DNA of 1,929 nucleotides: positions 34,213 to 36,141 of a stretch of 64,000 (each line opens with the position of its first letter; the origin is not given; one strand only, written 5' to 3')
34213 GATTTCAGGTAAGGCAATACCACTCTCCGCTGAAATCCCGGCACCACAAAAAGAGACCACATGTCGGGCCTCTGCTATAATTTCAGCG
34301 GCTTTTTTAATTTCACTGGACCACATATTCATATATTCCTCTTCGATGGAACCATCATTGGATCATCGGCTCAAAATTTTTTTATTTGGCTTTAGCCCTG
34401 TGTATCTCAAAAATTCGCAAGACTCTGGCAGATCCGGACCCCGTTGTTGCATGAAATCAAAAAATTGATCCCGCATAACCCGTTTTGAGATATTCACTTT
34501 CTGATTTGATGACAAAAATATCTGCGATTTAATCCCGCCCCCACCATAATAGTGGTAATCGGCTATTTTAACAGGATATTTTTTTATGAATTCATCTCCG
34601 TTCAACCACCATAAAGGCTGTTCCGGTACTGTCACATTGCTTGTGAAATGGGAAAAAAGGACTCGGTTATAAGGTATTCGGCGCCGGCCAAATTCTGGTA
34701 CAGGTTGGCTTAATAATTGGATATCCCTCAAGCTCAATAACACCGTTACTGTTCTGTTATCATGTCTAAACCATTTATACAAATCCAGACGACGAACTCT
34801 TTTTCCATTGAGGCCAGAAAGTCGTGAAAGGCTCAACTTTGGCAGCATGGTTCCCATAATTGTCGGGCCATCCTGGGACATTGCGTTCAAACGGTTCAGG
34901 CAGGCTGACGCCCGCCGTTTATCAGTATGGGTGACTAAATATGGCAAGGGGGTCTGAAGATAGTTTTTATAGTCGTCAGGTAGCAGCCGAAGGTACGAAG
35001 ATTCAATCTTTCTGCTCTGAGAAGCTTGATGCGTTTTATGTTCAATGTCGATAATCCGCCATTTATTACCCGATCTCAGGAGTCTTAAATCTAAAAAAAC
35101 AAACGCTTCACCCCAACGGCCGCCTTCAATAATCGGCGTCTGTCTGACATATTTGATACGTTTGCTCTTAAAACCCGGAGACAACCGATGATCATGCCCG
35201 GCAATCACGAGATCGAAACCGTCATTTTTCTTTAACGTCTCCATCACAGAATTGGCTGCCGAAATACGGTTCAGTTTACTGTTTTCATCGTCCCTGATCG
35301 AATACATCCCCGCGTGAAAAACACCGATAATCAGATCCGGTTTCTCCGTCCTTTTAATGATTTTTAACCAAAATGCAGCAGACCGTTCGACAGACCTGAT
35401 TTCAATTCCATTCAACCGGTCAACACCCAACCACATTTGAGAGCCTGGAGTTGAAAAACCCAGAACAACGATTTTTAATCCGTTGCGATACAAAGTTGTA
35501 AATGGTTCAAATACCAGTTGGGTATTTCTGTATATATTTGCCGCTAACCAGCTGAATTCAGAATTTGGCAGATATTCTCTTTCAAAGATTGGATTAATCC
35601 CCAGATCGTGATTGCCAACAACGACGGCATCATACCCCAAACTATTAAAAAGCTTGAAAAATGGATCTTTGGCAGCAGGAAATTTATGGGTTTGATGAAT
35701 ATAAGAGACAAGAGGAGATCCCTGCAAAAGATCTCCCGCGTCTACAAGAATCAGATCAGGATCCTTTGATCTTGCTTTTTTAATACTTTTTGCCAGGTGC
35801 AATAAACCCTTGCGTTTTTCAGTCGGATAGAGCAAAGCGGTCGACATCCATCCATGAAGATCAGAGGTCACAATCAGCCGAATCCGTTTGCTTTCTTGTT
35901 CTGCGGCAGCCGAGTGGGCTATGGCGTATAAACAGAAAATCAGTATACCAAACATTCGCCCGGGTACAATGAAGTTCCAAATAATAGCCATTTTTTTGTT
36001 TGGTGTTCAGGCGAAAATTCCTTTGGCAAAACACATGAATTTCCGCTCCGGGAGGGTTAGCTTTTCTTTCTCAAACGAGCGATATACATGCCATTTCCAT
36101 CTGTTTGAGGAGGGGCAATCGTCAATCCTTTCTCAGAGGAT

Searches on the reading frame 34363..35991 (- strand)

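Call 16: search_protein_families(library=pfam, proteins=[window:34363-35991:-], max_evalue=0.01)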
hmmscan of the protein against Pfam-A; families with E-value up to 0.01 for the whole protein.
window:34363-35991:- (542 aa): 1 family
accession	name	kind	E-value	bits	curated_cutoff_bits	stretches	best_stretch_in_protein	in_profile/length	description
PF00149.33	Metallophos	-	9.8e-17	62.4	21.5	1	37-269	1-190/191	Calcineurin-like phosphoesterase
